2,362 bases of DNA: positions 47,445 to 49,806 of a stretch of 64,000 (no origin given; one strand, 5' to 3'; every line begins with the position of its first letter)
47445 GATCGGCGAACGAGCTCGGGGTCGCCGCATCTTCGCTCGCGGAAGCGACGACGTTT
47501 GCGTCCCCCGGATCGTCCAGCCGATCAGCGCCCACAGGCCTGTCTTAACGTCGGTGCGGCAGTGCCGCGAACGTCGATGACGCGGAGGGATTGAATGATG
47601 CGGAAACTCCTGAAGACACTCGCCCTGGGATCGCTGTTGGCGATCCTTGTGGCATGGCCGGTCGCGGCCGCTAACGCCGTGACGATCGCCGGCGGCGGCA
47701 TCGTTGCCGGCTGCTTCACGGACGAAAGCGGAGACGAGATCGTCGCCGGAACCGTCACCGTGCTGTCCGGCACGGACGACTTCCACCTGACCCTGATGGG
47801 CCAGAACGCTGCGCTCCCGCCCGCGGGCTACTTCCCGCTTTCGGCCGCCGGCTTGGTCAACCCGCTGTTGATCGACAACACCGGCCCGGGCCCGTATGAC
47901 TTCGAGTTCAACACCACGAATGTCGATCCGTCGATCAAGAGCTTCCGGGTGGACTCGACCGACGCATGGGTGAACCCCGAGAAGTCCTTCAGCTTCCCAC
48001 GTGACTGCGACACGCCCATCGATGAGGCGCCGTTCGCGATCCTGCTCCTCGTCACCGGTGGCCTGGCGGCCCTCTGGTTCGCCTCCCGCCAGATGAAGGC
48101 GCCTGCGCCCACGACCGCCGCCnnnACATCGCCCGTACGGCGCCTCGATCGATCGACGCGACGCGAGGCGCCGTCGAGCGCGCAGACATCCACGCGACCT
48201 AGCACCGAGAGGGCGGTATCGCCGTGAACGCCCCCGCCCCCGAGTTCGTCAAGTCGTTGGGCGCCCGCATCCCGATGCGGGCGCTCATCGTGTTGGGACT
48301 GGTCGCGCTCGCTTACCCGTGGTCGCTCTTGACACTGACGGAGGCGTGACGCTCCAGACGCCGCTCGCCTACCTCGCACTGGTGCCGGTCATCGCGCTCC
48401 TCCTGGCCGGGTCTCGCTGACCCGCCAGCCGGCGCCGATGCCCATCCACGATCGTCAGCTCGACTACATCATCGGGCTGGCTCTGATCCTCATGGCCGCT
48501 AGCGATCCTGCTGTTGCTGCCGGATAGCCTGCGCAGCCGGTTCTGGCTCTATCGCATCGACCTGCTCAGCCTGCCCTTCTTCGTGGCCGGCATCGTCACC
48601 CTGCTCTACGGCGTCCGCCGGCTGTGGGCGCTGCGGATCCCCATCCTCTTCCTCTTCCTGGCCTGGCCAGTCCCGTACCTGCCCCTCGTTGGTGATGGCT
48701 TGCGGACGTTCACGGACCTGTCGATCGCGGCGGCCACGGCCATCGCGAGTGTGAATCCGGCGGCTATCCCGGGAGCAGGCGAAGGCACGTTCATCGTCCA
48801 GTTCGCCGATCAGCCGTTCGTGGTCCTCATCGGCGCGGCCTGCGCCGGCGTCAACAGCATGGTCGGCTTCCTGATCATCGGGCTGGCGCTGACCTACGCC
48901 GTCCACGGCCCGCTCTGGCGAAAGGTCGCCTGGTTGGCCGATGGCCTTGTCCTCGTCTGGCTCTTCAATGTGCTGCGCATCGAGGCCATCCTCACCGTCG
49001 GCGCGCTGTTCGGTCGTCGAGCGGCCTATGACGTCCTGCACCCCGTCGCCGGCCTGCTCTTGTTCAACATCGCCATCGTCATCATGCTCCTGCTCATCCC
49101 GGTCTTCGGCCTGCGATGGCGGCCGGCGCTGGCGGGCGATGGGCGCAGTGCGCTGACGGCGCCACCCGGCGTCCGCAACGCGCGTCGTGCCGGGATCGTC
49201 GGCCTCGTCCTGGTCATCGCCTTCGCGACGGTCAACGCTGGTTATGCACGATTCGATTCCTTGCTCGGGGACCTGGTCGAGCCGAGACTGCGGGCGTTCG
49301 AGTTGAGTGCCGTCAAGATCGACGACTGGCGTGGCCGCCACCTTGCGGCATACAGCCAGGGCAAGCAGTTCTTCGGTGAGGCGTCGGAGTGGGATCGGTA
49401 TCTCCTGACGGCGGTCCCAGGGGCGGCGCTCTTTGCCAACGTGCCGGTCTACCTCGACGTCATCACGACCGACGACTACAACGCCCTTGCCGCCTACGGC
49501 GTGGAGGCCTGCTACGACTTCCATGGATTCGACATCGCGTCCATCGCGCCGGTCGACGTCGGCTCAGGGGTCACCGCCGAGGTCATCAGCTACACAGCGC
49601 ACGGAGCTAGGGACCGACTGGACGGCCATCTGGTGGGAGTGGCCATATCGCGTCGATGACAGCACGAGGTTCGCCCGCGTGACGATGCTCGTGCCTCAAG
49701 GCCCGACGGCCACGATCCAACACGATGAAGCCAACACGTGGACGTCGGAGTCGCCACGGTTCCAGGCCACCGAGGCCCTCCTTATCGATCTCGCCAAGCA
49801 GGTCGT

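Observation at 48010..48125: Non-canonical C-terminal sorting signal: TPIDEAP + hydrophobic helix + SRQMK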

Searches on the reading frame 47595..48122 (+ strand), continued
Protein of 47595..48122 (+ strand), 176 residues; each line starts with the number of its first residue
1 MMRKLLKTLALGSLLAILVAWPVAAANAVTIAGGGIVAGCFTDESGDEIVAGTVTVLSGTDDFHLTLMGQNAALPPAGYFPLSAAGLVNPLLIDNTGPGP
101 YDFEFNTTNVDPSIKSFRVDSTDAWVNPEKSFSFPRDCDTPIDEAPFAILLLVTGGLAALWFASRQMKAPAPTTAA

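Call 62: fold_search(model_id=the predicted structure, library=pdb)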
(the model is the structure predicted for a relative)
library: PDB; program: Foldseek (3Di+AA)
matches with E <= 10: 1789; with E <= 0.001: 0
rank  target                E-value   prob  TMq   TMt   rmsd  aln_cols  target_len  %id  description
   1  2x6c                  4.8e-03  0.97  0.31  0.24   7.8       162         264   14  Potassium Channel from Magnetospirillum Magnetotacticum (released 2010-06-23)
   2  8rjc_6                6.7e-03  0.96  0.27  0.29  15.3       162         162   13  Structure of the rabbit 80S ribosome stalled on a 2-TMD rhodopsin intermediate in complex with Sec61-TRAP, open confor (released 2024-01-24)
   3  8rjc_5                6.7e-03  0.87  0.25  0.25  16.4       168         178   17  Structure of the rabbit 80S ribosome stalled on a 2-TMD rhodopsin intermediate in complex with Sec61-TRAP, open confor (released 2024-01-24)
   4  9b9j_L                1.0e-02  0.97  0.29  0.44   8.1       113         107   12  Integrin alpha-5 beta-1 in complex with BIIG2 Fab (released 2025-02-05)
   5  2x6b                  1.3e-02  0.96  0.33  0.24   7.4       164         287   14  Potassium Channel from Magnetospirillum Magnetotacticum (released 2010-06-23)
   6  6w8u_A                1.4e-02  0.98  0.33  0.39   6.7       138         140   15  Cryo-EM of the Pyrobaculum arsenaticum pilus (released 2020-07-08)
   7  5fce_A                1.4e-02  0.98  0.30  0.43   6.7       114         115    9  The crystal structure of the ligand binding region of Serine-glutamate repeat protein A (SgrA) of Enterococcus faecium (released 2016-07-06)
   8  2wli_B                1.5e-02  0.96  0.33  0.24   7.2       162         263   14  POTASSIUM CHANNEL FROM MAGNETOSPIRILLUM MAGNETOTACTICUM (released 2010-06-09)
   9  7rbu_L                1.6e-02  0.96  0.31  0.45   6.4       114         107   12  SARS-CoV-2 Spike in complex with PVI.V6-14 Fab (released 2022-05-04)
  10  8v7o_L                1.6e-02  0.93  0.30  0.43   7.4       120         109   12  Fab fragment of human mAb #58 in complex with computationally optimized broadly reactive H1 influenza hemagglutinin X6 (released 2024-04-10)
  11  9ua5_K                1.8e-02  0.92  0.28  0.42   7.9       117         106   10  RABV G binding with CTB011 Fab and CTB012 Fab (released 2026-01-07)
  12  7xdk_E                1.9e-02  0.96  0.31  0.47   7.3       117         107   14  Cryo-EM structure of SARS-CoV-2 Delta Spike protein in complex with BA7054 and BA7125 fab (released 2023-03-01)
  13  9n9j_5                1.9e-02  0.91  0.30  0.36  31.8       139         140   14  Structure of a GRP94 folding intermediate engaged with a CCDC134- and FKBP11-bound secretory translocon (released 2025-11-19)
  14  9l6c_B                2.0e-02  0.97  0.33  0.49   7.2       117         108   12  Cryo-EM structure of Delta RBD complexed with ConD-852, P2C-1F11 and S304 Fabs (released 2025-03-19)
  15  8btk_TA               2.0e-02  0.97  0.34  0.34  14.7       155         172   14  Structure of the TRAP complex with the Sec translocon and a translating ribosome (released 2023-05-24)
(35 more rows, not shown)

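Call 65: find_encoding_contigs(protein=P0007, flank=6000, max_places=1)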
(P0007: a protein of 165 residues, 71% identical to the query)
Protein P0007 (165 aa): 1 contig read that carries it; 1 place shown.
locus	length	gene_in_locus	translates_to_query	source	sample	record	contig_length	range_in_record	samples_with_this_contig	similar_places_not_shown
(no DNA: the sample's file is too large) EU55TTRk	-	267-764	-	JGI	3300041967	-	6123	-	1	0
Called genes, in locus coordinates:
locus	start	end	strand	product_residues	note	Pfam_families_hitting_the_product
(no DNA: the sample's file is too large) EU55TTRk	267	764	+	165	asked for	-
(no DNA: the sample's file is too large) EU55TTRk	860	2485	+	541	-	PF09721:Exosortase_EpsH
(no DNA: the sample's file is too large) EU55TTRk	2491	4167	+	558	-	PF00535:Glycos_transf_2, PF13641:Glyco_tranf_2_3, PF13632:Glyco_trans_2_3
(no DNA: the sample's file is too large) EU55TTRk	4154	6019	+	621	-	PF13231:PMT_2 (weak)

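Call 66: find_encoding_contigs(protein=P0012, flank=3000, max_places=1)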
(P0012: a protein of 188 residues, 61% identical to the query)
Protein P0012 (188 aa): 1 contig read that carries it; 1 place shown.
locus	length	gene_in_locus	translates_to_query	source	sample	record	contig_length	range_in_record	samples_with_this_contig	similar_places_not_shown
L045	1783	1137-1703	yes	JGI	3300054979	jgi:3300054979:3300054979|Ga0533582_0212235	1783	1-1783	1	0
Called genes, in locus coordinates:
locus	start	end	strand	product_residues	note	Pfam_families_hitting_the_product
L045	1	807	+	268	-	?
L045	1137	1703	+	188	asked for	-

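Call 67: find_encoding_contigs(protein=P0013, flank=3000, max_places=3)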
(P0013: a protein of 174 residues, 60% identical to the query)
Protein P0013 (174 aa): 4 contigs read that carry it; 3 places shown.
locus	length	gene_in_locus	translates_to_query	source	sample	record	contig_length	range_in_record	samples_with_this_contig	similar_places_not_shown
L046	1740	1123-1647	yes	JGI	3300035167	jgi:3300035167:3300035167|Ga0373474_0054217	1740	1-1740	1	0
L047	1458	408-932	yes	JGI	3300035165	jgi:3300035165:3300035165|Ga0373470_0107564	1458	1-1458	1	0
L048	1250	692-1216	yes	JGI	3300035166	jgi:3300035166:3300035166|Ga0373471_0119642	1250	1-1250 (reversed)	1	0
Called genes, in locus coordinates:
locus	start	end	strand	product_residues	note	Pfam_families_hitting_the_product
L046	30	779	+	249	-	PF02350:Epimerase_2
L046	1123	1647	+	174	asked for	-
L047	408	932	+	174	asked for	-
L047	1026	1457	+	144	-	?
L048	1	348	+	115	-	?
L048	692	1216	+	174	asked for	-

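Call 68: find_encoding_contigs(protein=P0011, flank=3000, max_places=1)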
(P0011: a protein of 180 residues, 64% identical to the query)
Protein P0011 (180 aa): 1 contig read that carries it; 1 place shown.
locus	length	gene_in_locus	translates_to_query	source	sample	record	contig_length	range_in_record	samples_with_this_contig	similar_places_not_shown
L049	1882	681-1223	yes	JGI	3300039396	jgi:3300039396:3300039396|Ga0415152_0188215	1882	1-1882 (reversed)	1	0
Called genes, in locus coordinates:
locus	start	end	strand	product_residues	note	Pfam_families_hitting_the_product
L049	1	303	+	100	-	?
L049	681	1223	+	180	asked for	-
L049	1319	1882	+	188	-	?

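Call 84: predict_structure(alignment_id=A2)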
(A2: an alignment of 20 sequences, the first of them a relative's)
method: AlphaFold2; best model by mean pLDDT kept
length: 540 residues; sequences in the alignment: 20
mean_pLDDT: 72.7   pTM: 0.54
mean pLDDT of the five models: 72.7, 71.9, 66.5, 62.7, 62.0
residues with pLDDT >= 90: 65; 70-90: 278; 50-70: 135; < 50: 62
segments of 3 or more residues with pLDDT < 50: 1-16, 40-51, 101-110, 149-154, 342-352, 535-540
pLDDT, mean of each block of 10 residues (from residue 1): 39 52 76 58 42 60 71 63 84 72 40 68 79 70 58 56 82 87 75 80 62 72 82 91 89 88 78 72 84 87 59 60 72 70 40 64 82 83 75 90 90 82 61 70 80 86 86 78 88 86 78 92 87 48
secondary structure, 60 per line:
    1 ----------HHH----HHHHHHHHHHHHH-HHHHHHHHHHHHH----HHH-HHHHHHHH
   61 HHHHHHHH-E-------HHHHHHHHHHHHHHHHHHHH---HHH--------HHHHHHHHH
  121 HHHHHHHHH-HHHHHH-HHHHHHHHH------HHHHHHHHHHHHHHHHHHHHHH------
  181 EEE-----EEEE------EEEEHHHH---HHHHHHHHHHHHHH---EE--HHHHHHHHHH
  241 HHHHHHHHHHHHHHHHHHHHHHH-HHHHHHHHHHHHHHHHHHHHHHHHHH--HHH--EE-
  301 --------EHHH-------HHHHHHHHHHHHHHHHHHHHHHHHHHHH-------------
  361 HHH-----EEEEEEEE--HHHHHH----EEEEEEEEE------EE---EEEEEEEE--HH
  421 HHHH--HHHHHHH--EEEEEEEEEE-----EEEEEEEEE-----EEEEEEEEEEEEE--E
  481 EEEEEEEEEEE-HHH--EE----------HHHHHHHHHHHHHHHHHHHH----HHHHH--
elements in order: H18-30 H32-44 H53-68 H78-97 H112-129 H131-136 H138-146 H153-174 E181-183 E189-192 E199-202 H203-206 H210-223 H231-263 H265-290 H320-347 E369-376 H379-384 E389-397 E409-416 H419-424 H427-433 E436-445 E451-459 E465-477 E480-491 H510-529 H534-538

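Call 87: fold_search(model_id=the predicted structure, library=pdb)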
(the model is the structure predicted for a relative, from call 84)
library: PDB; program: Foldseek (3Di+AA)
matches with E <= 10: 785; with E <= 0.001: 0
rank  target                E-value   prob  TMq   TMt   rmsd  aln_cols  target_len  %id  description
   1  3lyd_B                5.1e-02  0.89  0.15  0.40   9.1       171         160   12  Crystal structure of Putative uncharacterized protein from Jonesia denitrificans (released 2010-03-09)
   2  8ay7_A                6.1e-02  0.28  0.09  0.20  14.8       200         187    8  X-RAY CRYSTAL STRUCTURE OF THE CsPYL1(V112L, T135L,F137I, T153I, V168A)-iSB7-HAB1 TERNARY COMPLEX (released 2023-03-22)
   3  3k90_A                6.4e-02  0.33  0.12  0.24  14.0       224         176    8  The Abscisic acid receptor PYR1 in complex with Abscisic Acid (released 2009-11-10)
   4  5gwp_D                6.7e-02  0.35  0.09  0.25  13.1       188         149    7  Crystal structure of RCAR3:PP2C wild-type with (+)-ABA (released 2017-09-13)
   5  3lyd_A                7.0e-02  0.95  0.17  0.45   8.6       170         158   11  Crystal structure of Putative uncharacterized protein from Jonesia denitrificans (released 2010-03-09)
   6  4ol4                  8.8e-02  0.80  0.15  0.34   8.8       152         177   12  Crystal structure of secreted proline rich antigen MTC28 (Rv0040c) from Mycobacterium tuberculosis (released 2015-01-28)
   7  3k90_D                8.8e-02  0.25  0.10  0.22  13.8       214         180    9  The Abscisic acid receptor PYR1 in complex with Abscisic Acid (released 2009-11-10)
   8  3njo_A                9.7e-02  0.15  0.08  0.19  15.6       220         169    9  X-ray crystal structure of the Pyr1-pyrabactin A complex (released 2010-08-18)
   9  3wg8                  1.1e-01  0.23  0.09  0.22  15.3       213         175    8  Crystal structure of the abscisic acid receptor PYR1 in complex with an antagonist AS6 (released 2014-05-07)
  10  3ie5_B                1.1e-01  0.18  0.10  0.21  14.2       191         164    9  Crystal structure of Hyp-1 protein from Hypericum perforatum (St John's wort) involved in hypericin biosynthesis (released 2009-11-10)
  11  5ygv_B                1.1e-01  0.16  0.08  0.20  14.8       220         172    9  Crystal structure of the abscisic acid receptor PYR1 in complex with an antagonist (released 2018-04-18)
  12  3qn1_A                1.1e-01  0.15  0.11  0.18  14.2       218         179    9  Crystal structure of the PYR1 Abscisic Acid receptor in complex with the HAB1 type 2C phosphatase catalytic domain (released 2011-03-16)
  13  3uqh_B                1.1e-01  0.33  0.09  0.26  13.6       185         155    6  Crystal structure of aba receptor pyl10 (apo) (released 2011-12-14)
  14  3zvu_A                1.2e-01  0.25  0.11  0.23  13.8       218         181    7  Structure of the PYR1 His60Pro mutant in complex with the HAB1 phosphatase and Abscisic acid (released 2012-06-13)
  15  5zcg_C                1.2e-01  0.20  0.09  0.22  14.6       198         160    8  Crystal structure of OsPP2C50 S265L/I267V:OsPYL/RCAR3 with (+)-ABA (released 2019-03-06)
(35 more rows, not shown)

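Call 89: search_protein_families(library=pfam, proteins=[L005:7470-7967:+], max_evalue=10)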
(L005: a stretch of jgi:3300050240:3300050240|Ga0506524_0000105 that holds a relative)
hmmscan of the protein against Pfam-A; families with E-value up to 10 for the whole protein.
L005:7470-7967:+ (166 aa): 0 families

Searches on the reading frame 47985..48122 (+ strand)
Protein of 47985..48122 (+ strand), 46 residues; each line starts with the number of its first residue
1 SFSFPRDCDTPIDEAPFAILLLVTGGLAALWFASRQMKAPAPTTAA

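Call 13: search_protein_families(library=ncbifam, proteins=[window:47985-48122:+], max_evalue=10)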
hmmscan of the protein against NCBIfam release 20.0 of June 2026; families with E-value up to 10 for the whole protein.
seq(46 aa): 0 families

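Call 43: search_protein_representatives(protein=window:47985-48122:+)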
Query: 46 residues. Proteins with E-value up to 0.001 (for the whole library): 3; up to 1e-10: 1; up to 1e-30: 0. The best 3 are listed.
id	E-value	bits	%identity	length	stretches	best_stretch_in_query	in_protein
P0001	7.0e-22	90.6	100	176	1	1-46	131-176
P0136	1.1e-04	37.7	62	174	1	7-45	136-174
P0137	2.4e-04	36.5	30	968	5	2-32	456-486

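Call 61: find_homologous_proteins(query=P0136, max_evalue=0.01)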
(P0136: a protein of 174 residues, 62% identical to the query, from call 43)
Query P0136 (174 aa): 1 proteins with E <= 0.01 among 776 candidates.
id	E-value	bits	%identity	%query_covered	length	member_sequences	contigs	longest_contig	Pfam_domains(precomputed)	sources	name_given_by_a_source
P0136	8.6e-106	369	100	100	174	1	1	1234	-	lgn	-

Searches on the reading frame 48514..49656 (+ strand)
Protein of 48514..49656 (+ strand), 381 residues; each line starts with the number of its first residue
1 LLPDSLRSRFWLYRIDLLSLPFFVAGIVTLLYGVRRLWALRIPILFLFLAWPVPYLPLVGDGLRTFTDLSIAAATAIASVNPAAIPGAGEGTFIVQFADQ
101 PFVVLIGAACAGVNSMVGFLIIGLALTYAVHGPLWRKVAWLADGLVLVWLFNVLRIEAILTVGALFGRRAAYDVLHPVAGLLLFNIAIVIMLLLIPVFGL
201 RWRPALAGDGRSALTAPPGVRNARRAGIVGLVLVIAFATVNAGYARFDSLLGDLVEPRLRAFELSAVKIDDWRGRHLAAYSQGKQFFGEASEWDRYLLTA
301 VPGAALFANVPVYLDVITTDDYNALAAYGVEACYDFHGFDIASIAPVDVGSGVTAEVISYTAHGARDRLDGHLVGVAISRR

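Call 4: search_protein_families(library=ncbifam, proteins=[window:48514-49656:+], max_evalue=0.1)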
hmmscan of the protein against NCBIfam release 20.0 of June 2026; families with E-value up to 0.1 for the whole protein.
window:48514-49656:+ (381 aa): 18 families
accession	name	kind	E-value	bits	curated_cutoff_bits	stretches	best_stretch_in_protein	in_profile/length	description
TIGR02602.1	8TM_EpsH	subfamily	4.9e-17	62.2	105.55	1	17-195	66-237/241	exosortase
NF035943.2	exosort_XrtV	exception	8.2e-17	61.3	313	1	13-194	86-262/270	exosortase V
TIGR03109.2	exosort_XrtA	exception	6e-16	58.7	208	1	18-195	89-256/261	exosortase A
TIGR04178.1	exo_archaeo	signature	6.5e-14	52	23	1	105-195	2-92/97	exosortase/archaeosortase family protein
NF038142.1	exosort_XrtW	exception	8.2e-13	47.5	425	1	16-207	89-274/494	exosortase W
TIGR04152.1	exosort_VPLPA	exception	9.4e-11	41.5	400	1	15-203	65-248/486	VPLPA-CTERM-specific exosortase XrtD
TIGR03113.1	exosort_XrtB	exception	1.6e-08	34.5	275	1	17-194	88-260/268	exosortase B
NF046081.1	exosort_XrtX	exception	7.6e-07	29.2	170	1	92-177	62-140/168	exosortase X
TIGR03762.1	archaeo_artC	exception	3e-06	27.3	100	1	22-193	90-270/274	archaeosortase C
TIGR04162.1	exo_VPEID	exception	7.8e-06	25.1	150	1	100-233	201-334/516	exosortase E/protease, VPEID-CTERM system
TIGR03110.1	exosort_Gpos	exception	0.00018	21.5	102.75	1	100-191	84-171/187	exosortase family protein XrtG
TIGR04175.1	archaeo_artD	exception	0.0023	17.9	125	1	103-196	54-140/150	archaeosortase D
TIGR04177.1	exosort_XrtH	exception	0.0026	17.8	86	1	75-194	38-152/158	exosortase H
TIGR04156.1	cyanoexo_CrtB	exception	0.0045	16.5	300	1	18-195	90-263/280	cyanoexosortase B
NF033464.1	cyanoexo_CrtC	exception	0.024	14.2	225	1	22-186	98-262/278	cyanoexosortase C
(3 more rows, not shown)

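Call 10: search_protein_families(library=pfam, proteins=[window:48514-49656:+], max_evalue=0.1)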
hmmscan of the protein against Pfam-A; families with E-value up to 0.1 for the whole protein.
window:48514-49656:+ (381 aa): 1 family
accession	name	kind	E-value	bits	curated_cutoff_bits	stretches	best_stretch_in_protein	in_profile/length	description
PF09721.15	Exosortase_EpsH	-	5.5e-20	72.3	25.7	1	13-197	75-253/254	Transmembrane exosortase (Exosortase_EpsH)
